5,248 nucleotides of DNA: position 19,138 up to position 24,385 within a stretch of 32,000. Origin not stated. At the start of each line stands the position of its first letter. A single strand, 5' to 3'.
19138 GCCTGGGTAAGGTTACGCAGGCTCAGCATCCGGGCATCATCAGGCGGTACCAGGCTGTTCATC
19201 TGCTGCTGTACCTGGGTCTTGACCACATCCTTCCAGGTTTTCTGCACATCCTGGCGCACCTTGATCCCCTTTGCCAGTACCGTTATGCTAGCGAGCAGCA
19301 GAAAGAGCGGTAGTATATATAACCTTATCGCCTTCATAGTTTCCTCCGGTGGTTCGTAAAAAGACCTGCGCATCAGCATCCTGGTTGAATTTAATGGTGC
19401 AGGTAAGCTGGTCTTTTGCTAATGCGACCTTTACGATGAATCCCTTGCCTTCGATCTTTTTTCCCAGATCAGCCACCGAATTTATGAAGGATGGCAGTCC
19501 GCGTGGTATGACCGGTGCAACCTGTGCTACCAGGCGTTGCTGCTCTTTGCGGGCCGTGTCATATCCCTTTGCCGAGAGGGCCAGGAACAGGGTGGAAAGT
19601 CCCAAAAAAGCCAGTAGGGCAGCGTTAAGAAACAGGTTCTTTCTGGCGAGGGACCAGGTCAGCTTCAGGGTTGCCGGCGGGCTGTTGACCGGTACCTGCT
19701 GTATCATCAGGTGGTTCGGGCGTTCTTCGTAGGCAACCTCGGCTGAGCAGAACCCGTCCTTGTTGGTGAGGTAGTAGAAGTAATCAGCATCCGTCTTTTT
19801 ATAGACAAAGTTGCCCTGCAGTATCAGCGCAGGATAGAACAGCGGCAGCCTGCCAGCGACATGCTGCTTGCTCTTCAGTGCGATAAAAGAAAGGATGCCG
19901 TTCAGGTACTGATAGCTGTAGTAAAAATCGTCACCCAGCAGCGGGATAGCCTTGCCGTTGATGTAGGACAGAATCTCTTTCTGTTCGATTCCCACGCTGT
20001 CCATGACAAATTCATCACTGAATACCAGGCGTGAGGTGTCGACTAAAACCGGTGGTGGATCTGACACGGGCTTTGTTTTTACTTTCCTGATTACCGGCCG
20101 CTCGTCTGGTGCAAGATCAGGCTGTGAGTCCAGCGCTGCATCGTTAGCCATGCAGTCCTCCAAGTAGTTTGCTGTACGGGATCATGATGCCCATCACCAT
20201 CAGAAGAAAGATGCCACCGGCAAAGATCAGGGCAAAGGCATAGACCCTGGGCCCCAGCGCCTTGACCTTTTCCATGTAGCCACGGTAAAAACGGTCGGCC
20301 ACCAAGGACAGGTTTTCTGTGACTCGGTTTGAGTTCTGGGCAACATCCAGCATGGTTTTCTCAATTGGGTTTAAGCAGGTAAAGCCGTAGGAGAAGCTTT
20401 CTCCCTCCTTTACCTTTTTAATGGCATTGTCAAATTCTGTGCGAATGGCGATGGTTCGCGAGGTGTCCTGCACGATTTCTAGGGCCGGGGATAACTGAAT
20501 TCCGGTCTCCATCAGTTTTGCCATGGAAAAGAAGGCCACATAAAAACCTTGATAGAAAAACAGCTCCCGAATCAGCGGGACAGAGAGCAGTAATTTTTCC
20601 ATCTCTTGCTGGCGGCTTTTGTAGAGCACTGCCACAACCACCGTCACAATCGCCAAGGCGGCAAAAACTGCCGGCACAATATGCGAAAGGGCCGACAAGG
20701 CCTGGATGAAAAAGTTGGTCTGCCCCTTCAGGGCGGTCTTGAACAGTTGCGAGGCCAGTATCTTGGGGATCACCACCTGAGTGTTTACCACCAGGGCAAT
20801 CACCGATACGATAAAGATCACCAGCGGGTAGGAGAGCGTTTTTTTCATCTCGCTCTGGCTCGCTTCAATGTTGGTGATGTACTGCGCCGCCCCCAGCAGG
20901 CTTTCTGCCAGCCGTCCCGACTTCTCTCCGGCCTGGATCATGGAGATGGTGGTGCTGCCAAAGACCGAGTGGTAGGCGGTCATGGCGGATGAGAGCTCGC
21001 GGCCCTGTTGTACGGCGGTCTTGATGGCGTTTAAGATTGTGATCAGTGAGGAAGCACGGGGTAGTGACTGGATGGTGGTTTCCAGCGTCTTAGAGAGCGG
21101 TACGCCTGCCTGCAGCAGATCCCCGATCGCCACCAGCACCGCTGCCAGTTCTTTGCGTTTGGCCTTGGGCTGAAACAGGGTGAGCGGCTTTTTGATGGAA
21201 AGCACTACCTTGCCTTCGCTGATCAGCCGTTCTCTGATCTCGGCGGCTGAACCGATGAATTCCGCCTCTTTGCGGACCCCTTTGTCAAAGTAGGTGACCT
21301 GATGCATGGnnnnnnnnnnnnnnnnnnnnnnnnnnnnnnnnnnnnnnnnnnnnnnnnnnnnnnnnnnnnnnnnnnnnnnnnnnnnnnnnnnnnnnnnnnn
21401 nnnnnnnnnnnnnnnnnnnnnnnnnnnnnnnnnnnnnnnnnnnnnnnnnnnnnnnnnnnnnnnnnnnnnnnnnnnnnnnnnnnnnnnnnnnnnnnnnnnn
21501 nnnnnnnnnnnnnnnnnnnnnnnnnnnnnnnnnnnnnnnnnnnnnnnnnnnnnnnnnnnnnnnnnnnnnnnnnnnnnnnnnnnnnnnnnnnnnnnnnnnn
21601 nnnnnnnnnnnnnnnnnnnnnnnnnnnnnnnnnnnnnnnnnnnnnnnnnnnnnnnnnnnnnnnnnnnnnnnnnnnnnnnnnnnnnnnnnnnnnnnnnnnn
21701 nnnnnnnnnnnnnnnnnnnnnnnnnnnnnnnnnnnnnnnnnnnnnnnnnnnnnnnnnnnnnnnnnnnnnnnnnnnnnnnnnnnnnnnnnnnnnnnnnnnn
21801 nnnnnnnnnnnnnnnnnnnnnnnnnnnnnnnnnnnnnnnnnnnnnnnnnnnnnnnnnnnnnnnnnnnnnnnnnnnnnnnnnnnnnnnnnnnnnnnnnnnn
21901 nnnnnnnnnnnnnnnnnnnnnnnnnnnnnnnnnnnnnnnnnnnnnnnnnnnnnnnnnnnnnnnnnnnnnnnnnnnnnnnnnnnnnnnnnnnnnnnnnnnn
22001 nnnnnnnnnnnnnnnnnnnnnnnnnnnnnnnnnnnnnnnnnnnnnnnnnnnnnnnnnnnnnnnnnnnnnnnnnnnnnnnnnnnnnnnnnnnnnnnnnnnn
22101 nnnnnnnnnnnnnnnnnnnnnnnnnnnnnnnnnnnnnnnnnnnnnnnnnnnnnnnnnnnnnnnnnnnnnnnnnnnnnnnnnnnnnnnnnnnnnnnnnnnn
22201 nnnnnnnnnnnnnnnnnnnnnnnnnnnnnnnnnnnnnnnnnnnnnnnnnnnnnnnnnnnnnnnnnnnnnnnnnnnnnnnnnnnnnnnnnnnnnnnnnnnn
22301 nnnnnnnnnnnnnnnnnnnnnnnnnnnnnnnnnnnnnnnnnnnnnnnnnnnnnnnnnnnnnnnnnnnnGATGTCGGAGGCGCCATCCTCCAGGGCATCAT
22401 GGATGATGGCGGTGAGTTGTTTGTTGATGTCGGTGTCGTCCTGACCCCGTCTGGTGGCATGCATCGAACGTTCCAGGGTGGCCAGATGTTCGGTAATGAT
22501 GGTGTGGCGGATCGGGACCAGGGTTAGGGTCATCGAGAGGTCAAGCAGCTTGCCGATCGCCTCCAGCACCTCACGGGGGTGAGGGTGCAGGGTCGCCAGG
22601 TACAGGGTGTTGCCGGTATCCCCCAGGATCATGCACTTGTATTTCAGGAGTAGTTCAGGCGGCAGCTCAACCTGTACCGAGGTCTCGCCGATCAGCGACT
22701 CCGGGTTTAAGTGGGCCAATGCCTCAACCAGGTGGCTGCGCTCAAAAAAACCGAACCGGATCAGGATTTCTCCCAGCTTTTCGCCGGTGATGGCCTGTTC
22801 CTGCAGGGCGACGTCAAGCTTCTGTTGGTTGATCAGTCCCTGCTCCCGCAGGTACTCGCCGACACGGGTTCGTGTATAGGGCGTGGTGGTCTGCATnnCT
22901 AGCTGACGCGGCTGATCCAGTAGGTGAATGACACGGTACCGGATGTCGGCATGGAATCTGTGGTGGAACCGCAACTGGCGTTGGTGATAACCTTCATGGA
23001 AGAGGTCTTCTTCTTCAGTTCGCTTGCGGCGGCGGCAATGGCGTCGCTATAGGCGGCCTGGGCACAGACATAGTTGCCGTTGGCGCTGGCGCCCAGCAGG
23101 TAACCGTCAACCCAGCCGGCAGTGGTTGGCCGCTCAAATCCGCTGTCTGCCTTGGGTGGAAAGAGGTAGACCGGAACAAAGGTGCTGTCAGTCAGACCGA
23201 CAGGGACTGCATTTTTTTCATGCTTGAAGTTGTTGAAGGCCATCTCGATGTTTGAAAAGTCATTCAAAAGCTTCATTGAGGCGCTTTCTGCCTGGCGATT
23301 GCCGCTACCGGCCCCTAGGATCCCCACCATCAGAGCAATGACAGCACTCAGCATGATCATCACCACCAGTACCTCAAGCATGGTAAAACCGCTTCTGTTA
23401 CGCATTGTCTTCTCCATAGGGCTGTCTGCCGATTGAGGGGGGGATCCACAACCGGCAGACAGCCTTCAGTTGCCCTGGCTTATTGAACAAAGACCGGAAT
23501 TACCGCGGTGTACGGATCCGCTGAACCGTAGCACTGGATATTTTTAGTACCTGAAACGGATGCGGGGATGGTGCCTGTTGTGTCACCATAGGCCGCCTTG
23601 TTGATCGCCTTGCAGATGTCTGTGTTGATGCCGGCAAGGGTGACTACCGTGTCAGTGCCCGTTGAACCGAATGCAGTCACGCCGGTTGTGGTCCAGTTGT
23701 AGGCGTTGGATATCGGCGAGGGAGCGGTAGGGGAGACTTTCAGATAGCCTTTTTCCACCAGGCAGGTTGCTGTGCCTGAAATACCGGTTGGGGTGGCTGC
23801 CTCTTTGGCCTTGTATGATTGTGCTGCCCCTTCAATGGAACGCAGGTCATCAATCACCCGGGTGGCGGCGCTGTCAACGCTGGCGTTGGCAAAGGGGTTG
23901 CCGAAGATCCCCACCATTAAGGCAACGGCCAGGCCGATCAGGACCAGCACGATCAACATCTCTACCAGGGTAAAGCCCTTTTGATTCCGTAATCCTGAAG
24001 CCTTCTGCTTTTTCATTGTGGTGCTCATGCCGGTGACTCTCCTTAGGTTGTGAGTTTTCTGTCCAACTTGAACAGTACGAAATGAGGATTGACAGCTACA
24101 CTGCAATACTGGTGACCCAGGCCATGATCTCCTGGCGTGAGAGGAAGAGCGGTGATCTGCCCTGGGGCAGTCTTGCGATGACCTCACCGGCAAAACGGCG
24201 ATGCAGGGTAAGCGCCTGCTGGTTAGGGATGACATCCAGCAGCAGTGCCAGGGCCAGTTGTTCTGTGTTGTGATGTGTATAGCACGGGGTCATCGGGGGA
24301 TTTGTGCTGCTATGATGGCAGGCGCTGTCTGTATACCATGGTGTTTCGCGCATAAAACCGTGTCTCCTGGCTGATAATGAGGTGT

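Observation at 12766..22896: Built-in c-di-GMP circuit: operon-encoded REC-GGDEF cyclase and an MshEN-type receptor domain on the assembly ATPase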

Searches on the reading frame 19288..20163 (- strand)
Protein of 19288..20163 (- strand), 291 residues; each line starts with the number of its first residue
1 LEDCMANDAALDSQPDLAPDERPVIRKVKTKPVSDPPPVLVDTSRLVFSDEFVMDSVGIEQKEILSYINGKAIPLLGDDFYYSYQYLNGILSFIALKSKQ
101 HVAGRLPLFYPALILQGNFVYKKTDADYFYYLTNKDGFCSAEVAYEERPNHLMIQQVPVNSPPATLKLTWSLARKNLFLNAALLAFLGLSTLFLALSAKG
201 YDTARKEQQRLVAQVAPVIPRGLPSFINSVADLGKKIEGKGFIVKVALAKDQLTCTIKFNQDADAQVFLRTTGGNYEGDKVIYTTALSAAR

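Call 4: search_protein_families(library=pfam, proteins=[window:19288-20163:-], max_evalue=0.01)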
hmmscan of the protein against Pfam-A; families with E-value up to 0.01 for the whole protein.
window:19288-20163:- (291 aa): 0 families

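Call 5: search_protein_families(library=ncbifam, proteins=[window:19288-20163:-], max_evalue=0.01)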
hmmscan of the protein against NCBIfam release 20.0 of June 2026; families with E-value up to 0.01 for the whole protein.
window:19288-20163:- (291 aa): 0 families

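Call 54: search_solved_structures(query=window:19288-20163:-, max_evalue=1)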
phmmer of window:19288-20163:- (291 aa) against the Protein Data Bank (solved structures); distinct sequences matched with E-value up to 1: 4.
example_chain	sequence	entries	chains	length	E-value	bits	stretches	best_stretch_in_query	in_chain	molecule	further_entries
8sr6_A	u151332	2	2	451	0.33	13.2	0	120-166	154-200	Eukaryotic huntingtin interacting protein B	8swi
5czy_A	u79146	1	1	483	0.39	13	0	120-166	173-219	Legionella effector LegAS4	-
1wry_A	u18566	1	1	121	0.43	12.9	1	116-165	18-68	SH3 domain-binding glutamic acid-rich-like protein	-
1u6t_A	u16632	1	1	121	0.52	12.6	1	117-165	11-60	SH3 domain-binding glutamic acid-rich-like protein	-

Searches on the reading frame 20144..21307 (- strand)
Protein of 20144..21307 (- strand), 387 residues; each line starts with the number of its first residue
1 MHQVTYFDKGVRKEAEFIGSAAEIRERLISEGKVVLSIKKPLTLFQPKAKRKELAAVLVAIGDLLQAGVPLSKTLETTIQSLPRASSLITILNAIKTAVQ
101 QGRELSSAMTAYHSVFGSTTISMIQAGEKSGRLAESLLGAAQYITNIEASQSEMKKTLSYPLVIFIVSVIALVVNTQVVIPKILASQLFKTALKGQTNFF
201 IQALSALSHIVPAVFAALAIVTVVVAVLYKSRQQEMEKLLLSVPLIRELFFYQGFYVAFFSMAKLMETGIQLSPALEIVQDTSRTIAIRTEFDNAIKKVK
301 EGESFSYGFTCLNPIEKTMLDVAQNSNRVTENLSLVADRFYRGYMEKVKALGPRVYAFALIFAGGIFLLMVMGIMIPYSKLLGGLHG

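Call 4: search_protein_families(library=pfam, proteins=[window:20144-21307:-], max_evalue=0.01)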
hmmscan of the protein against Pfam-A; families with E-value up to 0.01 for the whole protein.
window:20144-21307:- (387 aa): 1 family
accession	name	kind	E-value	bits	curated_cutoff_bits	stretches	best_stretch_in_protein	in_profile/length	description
PF00482.28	T2SSF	-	2.2e-30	105.6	25.2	2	61-180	5-124/125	Type II secretion system (T2SS), protein F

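Call 5: search_protein_families(library=ncbifam, proteins=[window:20144-21307:-], max_evalue=0.01)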
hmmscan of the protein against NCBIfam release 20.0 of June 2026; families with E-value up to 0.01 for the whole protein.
window:20144-21307:- (387 aa): 6 families
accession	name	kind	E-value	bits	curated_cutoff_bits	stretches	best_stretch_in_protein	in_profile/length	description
TIGR02120.1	GspF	equivalog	2.6e-40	138.9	424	1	43-378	54-394/401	type II secretion system inner membrane protein GspF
NF007861.0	PRK10573.1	equivalog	8.3e-34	117.3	401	1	16-324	23-337/401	protein transport protein HofC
NF041012.2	T4P_ComGB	equivalog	2.1e-27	96.4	240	1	54-377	3-326/332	competence type IV pilus assembly protein ComGB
NF052607.1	T4PiliAsmPilCThrm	equivalog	1.2e-25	90.4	700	1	44-385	58-404/406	type IV pilus assembly protein PilC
NF047826.1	T3SSXpsF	equivalog_domain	6.4e-21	74.6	650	1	54-379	68-398/405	type II secretion system protein XpsF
NF052606.1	T4PiliAsmPilCMyx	equivalog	1.2e-17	63.9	700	1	52-380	80-413/419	type IV pilus assembly protein PilC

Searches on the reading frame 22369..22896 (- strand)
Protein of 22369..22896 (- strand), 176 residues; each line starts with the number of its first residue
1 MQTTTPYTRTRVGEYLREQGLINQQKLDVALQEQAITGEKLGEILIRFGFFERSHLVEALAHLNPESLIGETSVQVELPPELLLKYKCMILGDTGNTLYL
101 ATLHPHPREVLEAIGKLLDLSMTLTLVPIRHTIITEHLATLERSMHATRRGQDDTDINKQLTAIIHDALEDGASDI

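Call 27: search_solved_structures(query=window:22369-22896:-, show_alignments=4, max_evalue=0.01)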
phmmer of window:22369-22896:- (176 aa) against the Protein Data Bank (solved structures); distinct sequences matched with E-value up to 0.01: 12.
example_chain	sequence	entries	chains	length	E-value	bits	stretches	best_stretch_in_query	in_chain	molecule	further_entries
5htl_A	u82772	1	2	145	9.9e-10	41.8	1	9-129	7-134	MSHA biogenesis protein MshE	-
6f8l_G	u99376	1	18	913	1.8e-09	40.9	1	11-74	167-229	Type IV pilus assembly protein PilF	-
8pfa_A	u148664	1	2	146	3e-05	27.2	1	10-80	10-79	c-di-GMP binding domain of the ATPase enzyme PilF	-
6ejf_J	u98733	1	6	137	6.3e-05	26.1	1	11-80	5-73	Type IV pilus assembly protein PilF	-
8pdk_A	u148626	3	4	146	6.7e-05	26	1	11-80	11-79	c-di-GMP binding domain of the ATPase enzyme PilF | ATP-binding motif-containing protein pilF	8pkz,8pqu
9glg_A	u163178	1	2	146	8e-05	25.8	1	11-79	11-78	ATP-binding motif-containing protein pilF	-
8pe0_A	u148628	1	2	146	0.00015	24.9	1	12-80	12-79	c-di-GMP binding domain of the ATPase enzyme PilF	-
9gl5_A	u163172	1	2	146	0.00018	24.7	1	11-80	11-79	ATP-binding motif-containing protein pilF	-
5zfr_A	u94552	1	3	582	0.0013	21.8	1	5-106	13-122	Type IV pilus biogenesis ATPase PilB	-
6olj_C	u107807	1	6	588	0.0064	19.6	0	9-106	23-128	Type IV pilus biogenesis ATPase PilB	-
5tsg_B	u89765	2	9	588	0.0064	19.6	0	9-106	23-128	Type IV pilus biogenesis ATPase PilB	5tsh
3jc8_Ba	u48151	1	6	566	0.009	19.1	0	11-63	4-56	Type IV-A pilus assembly ATPase PilB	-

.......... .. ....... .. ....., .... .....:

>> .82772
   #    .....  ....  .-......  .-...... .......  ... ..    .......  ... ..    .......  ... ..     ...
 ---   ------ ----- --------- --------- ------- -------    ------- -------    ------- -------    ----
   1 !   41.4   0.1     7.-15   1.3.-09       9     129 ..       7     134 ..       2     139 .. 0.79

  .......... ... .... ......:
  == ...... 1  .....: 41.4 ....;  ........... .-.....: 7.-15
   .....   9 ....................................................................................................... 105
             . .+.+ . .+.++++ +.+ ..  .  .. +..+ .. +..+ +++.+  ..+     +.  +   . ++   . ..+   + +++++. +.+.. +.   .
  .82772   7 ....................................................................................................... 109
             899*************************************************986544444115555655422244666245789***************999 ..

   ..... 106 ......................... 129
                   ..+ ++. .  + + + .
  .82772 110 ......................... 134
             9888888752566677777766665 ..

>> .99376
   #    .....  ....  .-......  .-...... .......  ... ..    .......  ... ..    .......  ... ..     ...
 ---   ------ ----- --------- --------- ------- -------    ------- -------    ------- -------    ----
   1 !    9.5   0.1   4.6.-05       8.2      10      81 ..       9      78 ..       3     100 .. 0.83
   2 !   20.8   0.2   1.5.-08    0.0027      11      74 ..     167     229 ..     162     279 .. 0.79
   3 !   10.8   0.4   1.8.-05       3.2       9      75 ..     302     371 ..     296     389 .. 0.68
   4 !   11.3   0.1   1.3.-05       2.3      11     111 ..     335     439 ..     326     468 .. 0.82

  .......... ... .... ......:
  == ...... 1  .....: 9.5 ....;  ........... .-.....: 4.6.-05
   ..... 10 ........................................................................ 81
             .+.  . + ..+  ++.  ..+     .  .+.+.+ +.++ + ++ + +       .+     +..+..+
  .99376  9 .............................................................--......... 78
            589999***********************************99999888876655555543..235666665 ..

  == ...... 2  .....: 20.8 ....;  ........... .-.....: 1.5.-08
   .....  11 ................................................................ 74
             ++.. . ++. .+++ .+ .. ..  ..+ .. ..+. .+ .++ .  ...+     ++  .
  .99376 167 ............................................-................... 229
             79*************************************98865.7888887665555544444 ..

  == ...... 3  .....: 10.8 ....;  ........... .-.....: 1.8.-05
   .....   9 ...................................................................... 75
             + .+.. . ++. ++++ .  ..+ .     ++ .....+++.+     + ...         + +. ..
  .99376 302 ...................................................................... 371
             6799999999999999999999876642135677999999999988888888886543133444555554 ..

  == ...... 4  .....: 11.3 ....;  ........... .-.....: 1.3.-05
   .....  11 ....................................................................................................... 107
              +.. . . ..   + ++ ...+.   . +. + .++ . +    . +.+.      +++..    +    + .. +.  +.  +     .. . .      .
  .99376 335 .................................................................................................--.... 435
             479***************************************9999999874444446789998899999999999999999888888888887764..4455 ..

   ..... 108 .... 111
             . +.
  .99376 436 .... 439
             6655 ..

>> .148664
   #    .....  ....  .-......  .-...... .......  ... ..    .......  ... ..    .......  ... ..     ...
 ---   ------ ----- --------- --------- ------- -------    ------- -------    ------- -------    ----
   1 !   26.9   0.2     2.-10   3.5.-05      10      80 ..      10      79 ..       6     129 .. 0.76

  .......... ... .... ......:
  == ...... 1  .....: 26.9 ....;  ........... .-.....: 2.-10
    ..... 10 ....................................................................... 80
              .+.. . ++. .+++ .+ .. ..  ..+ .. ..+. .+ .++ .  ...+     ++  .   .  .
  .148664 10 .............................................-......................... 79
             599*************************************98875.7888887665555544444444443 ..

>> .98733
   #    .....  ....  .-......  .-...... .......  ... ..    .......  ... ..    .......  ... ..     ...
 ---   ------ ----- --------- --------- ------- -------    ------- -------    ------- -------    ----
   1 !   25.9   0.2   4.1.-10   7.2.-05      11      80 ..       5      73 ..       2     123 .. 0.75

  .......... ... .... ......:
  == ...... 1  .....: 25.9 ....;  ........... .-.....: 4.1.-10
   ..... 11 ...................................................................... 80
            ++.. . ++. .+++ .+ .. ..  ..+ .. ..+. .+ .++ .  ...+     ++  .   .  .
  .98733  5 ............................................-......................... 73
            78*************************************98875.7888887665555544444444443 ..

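Call 63: predict_structure(alignment_id=A3)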
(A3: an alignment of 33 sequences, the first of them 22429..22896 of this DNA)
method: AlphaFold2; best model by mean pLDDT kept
length: 156 residues; sequences in the alignment: 33
mean_pLDDT: 85.9   pTM: 0.71
mean pLDDT of the five models: 85.9, 85.8, 85.1, 82.5, 81.6
residues with pLDDT >= 90: 84; 70-90: 54; 50-70: 10; < 50: 8
segments of 3 or more residues with pLDDT < 50: 1-6
pLDDT, mean of each block of 10 residues (from residue 1): 50 88 95 95 92 89 83 80 94 90 95 88 90 93 86 55
secondary structure, 60 per line:
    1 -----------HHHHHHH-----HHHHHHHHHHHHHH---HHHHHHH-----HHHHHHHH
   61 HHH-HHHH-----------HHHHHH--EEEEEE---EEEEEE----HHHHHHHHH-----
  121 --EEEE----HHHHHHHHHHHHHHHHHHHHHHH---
elements in order: H12-18 H24-37 H41-47 H53-63 H65-68 H80-85 E88-93 E97-102 H107-115 E123-126 H131-153

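Call 65: fold_search(model_id=the predicted structure, library=pdb)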
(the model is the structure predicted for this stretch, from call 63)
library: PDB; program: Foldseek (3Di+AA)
matches with E <= 10: 151; with E <= 0.001: 18
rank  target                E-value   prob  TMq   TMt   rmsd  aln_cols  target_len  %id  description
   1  5htl_A                1.5e-06  1.00  0.37  0.40  12.4       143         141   24  Structure of MshE with cdg (released 2016-10-05)
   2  5htl_B                2.4e-06  1.00  0.35  0.39  11.7       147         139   23  Structure of MshE with cdg (released 2016-10-05)
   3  9g1w_MODEL_1_A        1.6e-05  1.00  0.32  0.33  12.7       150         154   20  NMR solution structure of the Thermus thermophilus PilF-GSPIIA domain (released 2025-05-21)
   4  7lko_A                4.2e-05  1.00  0.41  0.44  13.2       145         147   16  The PilB(N-terminal)-PilZ complex of the Type IV pilus from Xanthomonas citri (2.9 A) (released 2021-08-11)
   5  7lkm_A                4.2e-05  1.00  0.35  0.37  12.6       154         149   16  The PilB(N-terminal_P70S mutant)-PilZ complex of the Type IV pilus from Xanthomonas citri (released 2021-08-11)
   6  7lkn_A                4.4e-05  1.00  0.36  0.38  12.9       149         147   15  The PilB(N-terminal_P70S mutant)-PilZ complex (SeMet) (released 2021-08-11)
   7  7lkm_B                5.3e-05  1.00  0.36  0.37  12.6       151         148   16  The PilB(N-terminal_P70S mutant)-PilZ complex of the Type IV pilus from Xanthomonas citri (released 2021-08-11)
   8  8pfa_A                6.9e-05  1.00  0.32  0.36  11.1       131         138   28  X-ray structure of the Thermus thermophilus K167R mutant of the PilF-GSPIIB domain in the c-di-GMP bound state (released 2024-06-26)
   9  9glg_B                1.5e-04  1.00  0.35  0.40  10.6       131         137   27  X-ray structure of the Thermus thermophilus Q218E mutant of the PilF-GSPIIB domain in the c-di-GMP bound state (released 2025-06-25)
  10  9gl5_A                1.6e-04  1.00  0.32  0.36  10.9       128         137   26  X-ray structure of the Thermus thermophilus Q190E mutant of the PilF-GSPIIB domain in the c-di-GMP bound state (released 2025-06-25)
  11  9glg_A                1.7e-04  1.00  0.33  0.37  10.9       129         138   27  X-ray structure of the Thermus thermophilus Q218E mutant of the PilF-GSPIIB domain in the c-di-GMP bound state (released 2025-06-25)
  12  8pfa_B                2.7e-04  1.00  0.36  0.40  10.6       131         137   28  X-ray structure of the Thermus thermophilus K167R mutant of the PilF-GSPIIB domain in the c-di-GMP bound state (released 2024-06-26)
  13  8pkz_MODEL_1_A        2.9e-04  1.00  0.34  0.37  12.3       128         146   26  NMR solution structure of PilF-GSPIIB in the c-di-GMP bound state (released 2024-07-10)
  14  8pdk_A                2.9e-04  1.00  0.32  0.35  10.9       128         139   26  X-ray structure of the Thermus thermophilus PilF-GSPIIB domain in the c-di-GMP bound state (released 2024-06-26)
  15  8pe0_A                3.4e-04  1.00  0.34  0.37  10.9       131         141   27  X-ray structure of the Thermus thermophilus K167L mutant of the PilF-GSPIIB domain in the c-di-GMP bound state (released 2024-06-26)
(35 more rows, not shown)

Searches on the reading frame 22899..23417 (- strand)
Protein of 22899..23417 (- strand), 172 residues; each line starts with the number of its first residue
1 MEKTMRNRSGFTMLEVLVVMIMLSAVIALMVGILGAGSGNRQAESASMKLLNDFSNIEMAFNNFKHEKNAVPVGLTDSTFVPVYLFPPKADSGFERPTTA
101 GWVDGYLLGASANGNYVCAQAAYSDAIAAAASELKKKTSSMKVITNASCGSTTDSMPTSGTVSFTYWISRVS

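Call 8: search_protein_families(library=pfam, proteins=[window:22899-23417:-], max_evalue=0.01)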
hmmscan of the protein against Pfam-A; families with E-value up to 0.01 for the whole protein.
window:22899-23417:- (172 aa): 1 family
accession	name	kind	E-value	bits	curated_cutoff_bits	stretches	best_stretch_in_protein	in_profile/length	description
PF07963.17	N_methyl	-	1.5e-05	24.8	21.2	1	5-30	1-26/27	Prokaryotic N-terminal methylation motif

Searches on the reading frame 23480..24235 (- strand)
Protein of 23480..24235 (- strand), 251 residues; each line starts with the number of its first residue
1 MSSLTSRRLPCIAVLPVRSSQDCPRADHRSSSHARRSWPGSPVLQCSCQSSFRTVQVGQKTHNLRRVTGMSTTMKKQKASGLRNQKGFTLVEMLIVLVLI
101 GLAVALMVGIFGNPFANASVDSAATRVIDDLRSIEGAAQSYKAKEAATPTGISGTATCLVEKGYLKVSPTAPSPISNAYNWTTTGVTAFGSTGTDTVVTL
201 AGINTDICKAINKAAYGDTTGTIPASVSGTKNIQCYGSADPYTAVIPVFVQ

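Call 8: search_protein_families(library=pfam, proteins=[window:23480-24235:-], max_evalue=0.01)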
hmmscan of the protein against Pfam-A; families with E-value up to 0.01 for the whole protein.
window:23480-24235:- (251 aa): 2 families
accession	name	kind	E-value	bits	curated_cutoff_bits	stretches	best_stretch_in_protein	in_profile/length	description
PF07963.17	N_methyl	-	2.3e-08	33.7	21.2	1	83-107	2-26/27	Prokaryotic N-terminal methylation motif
PF25547.1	WXG100_2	-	0.0032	17.9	27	1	36-127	61-150/150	WXG100 like domain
